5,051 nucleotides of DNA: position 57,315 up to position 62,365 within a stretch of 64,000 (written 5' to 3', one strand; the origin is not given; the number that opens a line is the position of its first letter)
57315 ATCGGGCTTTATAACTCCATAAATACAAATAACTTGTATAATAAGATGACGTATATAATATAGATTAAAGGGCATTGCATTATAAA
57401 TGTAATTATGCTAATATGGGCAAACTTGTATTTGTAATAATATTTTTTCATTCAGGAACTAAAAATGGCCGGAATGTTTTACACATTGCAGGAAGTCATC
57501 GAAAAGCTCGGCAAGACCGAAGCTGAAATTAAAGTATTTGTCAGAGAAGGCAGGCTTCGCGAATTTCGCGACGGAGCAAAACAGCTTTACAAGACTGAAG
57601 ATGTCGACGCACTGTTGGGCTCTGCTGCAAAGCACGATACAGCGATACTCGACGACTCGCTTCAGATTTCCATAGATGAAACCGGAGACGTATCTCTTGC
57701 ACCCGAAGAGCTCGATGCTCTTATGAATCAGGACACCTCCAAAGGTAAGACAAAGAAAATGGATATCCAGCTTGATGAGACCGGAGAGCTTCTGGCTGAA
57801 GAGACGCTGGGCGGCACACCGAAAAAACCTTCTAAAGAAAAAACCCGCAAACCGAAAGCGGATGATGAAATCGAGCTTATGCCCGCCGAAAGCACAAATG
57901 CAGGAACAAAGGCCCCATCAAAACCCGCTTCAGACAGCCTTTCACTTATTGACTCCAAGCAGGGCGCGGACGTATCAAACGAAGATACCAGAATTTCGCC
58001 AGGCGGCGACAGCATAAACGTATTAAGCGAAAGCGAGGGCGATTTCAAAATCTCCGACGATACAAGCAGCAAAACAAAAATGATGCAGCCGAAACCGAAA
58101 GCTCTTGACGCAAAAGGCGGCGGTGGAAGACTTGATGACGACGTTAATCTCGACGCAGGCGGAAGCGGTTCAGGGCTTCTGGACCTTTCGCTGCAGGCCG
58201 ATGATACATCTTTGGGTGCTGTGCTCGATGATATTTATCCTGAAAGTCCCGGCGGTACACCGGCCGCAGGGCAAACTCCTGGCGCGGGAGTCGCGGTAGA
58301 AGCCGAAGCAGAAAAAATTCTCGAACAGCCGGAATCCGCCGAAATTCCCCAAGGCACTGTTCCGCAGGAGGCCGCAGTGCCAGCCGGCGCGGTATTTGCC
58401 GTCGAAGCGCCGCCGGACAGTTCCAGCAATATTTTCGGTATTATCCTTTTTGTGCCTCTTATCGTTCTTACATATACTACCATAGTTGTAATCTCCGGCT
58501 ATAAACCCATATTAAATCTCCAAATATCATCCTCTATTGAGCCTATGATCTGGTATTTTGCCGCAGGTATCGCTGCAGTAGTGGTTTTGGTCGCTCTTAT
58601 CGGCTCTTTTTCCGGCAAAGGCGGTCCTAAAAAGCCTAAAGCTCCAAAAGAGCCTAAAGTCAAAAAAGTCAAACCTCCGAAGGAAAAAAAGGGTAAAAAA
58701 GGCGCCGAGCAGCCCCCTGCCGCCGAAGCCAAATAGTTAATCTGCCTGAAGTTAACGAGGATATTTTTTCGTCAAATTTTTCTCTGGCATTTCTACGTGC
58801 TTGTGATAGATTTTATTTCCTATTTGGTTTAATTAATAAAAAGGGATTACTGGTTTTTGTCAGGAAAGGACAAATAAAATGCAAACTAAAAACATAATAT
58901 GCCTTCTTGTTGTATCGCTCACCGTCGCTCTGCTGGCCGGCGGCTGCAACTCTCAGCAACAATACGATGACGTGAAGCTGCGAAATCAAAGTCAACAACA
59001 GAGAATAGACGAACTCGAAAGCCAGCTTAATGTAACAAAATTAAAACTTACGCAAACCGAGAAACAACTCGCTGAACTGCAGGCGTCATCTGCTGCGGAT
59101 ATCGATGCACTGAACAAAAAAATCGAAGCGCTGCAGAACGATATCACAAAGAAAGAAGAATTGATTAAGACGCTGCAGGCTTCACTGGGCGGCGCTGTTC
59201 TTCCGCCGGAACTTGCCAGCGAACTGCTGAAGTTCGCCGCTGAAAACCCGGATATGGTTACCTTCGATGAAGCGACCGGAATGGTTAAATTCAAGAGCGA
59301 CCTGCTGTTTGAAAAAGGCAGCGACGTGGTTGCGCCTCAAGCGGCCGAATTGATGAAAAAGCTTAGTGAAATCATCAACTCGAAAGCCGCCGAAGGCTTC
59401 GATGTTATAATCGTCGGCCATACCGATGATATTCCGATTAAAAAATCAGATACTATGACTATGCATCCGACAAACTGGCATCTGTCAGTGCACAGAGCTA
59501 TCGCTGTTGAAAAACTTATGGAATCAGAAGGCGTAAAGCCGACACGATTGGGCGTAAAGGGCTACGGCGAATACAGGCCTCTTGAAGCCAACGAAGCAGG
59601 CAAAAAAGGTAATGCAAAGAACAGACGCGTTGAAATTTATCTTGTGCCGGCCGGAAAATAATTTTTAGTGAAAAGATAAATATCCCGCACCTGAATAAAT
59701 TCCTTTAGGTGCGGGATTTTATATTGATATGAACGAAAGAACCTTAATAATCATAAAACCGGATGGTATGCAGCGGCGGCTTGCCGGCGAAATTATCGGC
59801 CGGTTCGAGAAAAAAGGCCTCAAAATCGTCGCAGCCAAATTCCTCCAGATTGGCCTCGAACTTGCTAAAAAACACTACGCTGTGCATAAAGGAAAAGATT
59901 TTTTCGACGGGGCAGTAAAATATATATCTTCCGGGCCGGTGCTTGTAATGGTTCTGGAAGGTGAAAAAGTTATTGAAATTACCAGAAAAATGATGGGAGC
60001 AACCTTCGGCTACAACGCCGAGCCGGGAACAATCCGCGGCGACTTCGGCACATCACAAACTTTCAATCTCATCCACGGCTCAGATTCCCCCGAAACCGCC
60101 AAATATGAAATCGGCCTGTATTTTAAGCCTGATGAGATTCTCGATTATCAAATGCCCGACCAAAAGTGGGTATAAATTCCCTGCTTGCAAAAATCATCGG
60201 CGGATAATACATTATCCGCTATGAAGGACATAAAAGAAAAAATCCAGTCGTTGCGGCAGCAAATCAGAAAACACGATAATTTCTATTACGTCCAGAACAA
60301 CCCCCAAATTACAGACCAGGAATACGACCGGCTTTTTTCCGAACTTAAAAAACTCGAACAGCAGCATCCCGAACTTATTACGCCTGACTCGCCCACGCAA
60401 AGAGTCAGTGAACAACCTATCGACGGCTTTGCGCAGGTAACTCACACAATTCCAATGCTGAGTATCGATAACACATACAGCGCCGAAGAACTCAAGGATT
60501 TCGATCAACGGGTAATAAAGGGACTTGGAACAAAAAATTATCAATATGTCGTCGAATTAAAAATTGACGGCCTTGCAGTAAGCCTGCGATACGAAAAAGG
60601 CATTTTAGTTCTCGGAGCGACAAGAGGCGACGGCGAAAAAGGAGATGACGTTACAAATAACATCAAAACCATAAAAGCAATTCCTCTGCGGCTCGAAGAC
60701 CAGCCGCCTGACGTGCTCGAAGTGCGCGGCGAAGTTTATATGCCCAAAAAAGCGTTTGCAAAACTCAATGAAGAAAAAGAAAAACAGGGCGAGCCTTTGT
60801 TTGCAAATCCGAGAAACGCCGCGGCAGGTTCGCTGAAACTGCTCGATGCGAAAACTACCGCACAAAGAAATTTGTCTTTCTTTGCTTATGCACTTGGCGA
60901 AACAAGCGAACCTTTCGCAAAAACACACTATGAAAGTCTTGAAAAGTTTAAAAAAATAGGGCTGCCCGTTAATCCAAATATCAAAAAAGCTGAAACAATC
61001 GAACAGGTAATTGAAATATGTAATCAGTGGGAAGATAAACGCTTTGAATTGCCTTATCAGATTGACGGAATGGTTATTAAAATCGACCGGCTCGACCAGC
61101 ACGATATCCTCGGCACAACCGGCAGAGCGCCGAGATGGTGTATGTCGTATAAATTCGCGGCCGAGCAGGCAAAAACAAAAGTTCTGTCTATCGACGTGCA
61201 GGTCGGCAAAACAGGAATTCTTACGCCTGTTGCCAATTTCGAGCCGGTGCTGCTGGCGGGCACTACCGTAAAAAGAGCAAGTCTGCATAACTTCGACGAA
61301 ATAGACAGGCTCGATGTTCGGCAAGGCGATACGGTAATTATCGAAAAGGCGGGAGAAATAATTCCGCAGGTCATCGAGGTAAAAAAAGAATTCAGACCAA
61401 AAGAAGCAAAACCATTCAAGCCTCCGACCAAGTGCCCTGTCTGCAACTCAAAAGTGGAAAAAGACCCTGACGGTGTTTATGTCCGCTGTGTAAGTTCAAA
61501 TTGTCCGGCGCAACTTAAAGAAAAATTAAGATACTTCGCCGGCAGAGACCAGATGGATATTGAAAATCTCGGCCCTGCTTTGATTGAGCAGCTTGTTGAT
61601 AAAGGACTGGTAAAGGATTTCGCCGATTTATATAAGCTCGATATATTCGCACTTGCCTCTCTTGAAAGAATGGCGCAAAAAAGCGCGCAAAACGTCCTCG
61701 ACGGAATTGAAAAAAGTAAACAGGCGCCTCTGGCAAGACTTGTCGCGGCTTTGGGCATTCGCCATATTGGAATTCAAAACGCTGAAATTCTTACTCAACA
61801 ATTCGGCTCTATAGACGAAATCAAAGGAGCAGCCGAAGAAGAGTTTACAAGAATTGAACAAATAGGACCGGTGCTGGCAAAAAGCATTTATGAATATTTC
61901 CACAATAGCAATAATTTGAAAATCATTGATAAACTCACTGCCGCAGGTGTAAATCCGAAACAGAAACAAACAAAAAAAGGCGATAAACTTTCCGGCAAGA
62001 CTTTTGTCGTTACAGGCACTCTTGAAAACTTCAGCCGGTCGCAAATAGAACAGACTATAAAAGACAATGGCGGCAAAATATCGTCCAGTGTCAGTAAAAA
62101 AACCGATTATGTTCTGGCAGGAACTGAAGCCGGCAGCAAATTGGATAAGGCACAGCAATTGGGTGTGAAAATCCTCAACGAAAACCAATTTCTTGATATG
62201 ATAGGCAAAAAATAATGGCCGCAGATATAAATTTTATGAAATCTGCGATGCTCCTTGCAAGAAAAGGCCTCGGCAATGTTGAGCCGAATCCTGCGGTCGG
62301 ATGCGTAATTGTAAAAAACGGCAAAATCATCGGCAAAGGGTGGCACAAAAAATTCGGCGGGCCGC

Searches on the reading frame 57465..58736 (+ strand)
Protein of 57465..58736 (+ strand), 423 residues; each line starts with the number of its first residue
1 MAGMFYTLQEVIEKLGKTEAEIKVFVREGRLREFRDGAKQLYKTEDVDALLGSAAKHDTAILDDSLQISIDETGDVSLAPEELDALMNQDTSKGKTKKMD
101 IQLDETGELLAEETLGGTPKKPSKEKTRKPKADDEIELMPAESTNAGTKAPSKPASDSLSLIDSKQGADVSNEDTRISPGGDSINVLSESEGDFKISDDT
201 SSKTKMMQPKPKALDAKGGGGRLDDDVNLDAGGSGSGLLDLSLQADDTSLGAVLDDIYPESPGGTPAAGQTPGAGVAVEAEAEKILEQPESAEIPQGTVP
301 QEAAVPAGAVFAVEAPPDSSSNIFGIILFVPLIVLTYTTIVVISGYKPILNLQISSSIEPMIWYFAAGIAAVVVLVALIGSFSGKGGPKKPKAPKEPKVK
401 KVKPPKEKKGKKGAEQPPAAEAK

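Call 58: search_protein_families(library=pfam, proteins=[window:57465-58736:+], max_evalue=0.0001)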
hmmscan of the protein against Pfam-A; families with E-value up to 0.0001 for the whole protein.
window:57465-58736:+ (423 aa): 0 families

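Call 78: search_protein_families(library=pfam, proteins=[window:57465-58736:+], max_evalue=0.1)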
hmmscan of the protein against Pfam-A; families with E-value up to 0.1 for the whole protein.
window:57465-58736:+ (423 aa): 1 family
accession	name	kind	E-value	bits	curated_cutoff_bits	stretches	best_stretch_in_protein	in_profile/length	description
PF12728.13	HTH_17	-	0.004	17.8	27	1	5-51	1-47/51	Helix-turn-helix domain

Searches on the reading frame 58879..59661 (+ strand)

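Call 58: search_protein_families(library=pfam, proteins=[window:58879-59661:+], max_evalue=0.0001)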
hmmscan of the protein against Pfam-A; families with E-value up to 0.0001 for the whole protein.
window:58879-59661:+ (260 aa): 2 families
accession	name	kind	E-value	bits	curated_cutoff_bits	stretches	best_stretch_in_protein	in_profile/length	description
PF00691.25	OmpA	-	4.7e-15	56.2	27.2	1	143-247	1-96/98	OmpA family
PF06810.17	Phage_scaffold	-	2.3e-06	28.1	35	1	30-95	17-86/170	Phage capsid assembly scaffolding protein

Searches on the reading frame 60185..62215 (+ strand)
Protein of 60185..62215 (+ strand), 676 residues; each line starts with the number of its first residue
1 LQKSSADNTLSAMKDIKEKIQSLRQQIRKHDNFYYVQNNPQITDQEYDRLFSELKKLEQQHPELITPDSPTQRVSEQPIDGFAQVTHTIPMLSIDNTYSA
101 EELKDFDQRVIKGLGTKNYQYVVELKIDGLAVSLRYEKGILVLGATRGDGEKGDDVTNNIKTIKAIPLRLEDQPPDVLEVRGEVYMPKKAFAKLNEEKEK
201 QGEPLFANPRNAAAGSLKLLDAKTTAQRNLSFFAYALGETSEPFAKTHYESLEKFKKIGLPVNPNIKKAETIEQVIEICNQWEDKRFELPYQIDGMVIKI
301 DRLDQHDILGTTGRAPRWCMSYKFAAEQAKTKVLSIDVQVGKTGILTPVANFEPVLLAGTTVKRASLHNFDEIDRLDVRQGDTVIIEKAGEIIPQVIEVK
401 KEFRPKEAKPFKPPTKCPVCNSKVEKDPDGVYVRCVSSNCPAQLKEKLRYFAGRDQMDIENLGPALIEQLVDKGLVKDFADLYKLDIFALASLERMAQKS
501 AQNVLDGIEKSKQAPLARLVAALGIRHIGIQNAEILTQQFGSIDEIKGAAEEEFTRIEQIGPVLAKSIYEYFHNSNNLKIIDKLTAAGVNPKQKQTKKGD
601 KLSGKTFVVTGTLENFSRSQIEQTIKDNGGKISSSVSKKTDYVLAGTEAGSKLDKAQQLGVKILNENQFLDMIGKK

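Call 58: search_protein_families(library=pfam, proteins=[window:60185-62215:+], max_evalue=0.0001)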
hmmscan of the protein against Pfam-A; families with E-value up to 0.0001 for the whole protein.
window:60185-62215:+ (676 aa): 9 families
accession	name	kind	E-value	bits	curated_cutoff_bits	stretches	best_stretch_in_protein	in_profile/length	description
PF01653.23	DNA_ligase_aden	-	4.2e-95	318.5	27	1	81-327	3-253/253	NAD-dependent DNA ligase adenylation domain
PF03120.22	DNA_ligase_OB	-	1.4e-33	115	32.9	1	330-407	1-78/79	NAD-dependent DNA ligase OB-fold domain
PF12826.13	HHH_2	-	1.6e-19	70.2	27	1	518-581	1-64/64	Helix-hairpin-helix motif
PF00533.33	BRCT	-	7.6e-19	68.2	21.3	1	598-673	2-78/78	BRCA1 C Terminus (BRCT) domain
PF22745.1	Nlig-Ia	-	1.6e-11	45.1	27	1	16-67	2-53/92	DNA ligase-like, N-terminal NAD+-binding domain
PF14520.12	HHH_5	-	2e-10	41.4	27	0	523-570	5-53/57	Helix-hairpin-helix domain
PF12738.14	PTCB-BRCT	-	1.9e-07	31.4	22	1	610-665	6-60/63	twin BRCT domain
PF03119.21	DNA_ligase_ZBD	-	3.3e-07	30.5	25.8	1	416-442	1-27/27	NAD-dependent DNA ligase C4 zinc finger domain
PF16589.12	BRCT_2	-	2.2e-06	28.3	27.3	1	602-665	3-66/86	BRCT domain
